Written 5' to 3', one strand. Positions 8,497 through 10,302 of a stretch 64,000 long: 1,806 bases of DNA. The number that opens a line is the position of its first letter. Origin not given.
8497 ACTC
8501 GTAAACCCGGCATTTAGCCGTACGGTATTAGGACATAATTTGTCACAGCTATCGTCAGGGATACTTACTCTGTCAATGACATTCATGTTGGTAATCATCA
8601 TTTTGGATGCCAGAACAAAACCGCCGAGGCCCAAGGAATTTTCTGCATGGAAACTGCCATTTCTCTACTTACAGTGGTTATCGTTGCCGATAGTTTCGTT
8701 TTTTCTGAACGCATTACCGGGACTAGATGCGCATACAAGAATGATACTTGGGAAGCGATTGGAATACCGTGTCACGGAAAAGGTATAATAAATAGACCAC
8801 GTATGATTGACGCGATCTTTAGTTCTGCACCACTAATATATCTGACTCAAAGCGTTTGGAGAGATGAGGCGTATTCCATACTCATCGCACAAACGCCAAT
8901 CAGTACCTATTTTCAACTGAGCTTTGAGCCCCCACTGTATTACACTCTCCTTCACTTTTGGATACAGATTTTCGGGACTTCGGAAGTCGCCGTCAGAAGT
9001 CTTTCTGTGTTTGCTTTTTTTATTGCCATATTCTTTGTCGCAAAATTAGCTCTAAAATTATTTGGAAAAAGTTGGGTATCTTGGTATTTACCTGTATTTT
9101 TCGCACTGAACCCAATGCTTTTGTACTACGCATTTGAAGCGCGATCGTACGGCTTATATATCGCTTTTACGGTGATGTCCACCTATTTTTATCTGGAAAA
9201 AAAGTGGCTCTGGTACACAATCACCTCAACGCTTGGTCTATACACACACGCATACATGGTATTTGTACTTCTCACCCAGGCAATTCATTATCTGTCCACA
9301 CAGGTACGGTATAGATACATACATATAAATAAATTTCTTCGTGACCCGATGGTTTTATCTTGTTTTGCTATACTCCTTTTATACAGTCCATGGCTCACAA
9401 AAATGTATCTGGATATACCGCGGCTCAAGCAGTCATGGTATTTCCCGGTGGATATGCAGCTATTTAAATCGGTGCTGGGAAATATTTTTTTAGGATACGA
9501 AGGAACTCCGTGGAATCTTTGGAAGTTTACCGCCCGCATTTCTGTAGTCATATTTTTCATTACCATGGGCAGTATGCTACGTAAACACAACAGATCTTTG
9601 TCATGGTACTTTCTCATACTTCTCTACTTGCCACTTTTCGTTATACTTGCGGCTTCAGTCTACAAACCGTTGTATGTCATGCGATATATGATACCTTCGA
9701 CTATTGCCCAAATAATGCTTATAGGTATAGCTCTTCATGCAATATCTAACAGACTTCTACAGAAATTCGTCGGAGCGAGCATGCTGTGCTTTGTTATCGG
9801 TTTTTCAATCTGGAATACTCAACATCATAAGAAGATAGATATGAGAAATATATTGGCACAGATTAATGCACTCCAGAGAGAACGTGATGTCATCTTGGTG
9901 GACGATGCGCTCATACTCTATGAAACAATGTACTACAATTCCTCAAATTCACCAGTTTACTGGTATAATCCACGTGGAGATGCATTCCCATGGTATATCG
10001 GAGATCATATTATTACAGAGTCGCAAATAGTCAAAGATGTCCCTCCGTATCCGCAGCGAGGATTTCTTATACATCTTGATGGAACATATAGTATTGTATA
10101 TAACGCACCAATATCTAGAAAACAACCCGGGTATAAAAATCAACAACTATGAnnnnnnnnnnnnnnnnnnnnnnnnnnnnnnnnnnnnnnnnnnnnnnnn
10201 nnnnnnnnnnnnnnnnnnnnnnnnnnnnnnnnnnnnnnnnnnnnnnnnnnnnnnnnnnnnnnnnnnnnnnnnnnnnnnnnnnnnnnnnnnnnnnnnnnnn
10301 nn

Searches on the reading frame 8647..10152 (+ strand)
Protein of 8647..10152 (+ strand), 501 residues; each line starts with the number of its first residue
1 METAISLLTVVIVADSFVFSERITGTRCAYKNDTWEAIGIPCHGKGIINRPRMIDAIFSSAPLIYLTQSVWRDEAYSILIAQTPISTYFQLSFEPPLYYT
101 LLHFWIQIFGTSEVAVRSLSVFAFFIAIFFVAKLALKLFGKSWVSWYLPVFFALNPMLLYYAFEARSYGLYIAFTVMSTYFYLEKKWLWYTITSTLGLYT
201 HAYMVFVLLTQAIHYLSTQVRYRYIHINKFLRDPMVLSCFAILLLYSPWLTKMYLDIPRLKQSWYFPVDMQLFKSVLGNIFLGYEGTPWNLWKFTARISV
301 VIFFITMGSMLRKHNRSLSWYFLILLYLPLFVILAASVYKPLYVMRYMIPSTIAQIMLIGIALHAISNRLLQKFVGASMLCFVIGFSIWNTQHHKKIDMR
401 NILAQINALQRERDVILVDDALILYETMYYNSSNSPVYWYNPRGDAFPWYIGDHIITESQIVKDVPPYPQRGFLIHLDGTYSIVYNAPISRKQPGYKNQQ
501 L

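Call 60: search_protein_families(library=pfam, proteins=[window:8647-10152:+], max_evalue=0.01)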
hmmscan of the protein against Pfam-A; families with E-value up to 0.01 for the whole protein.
window:8647-10152:+ (501 aa): 1 family
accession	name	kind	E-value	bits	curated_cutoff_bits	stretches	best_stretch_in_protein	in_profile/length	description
PF13231.12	PMT_2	-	0.0039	17.8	26.1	1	94-250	2-158/160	Dolichyl-phosphate-mannose-protein mannosyltransferase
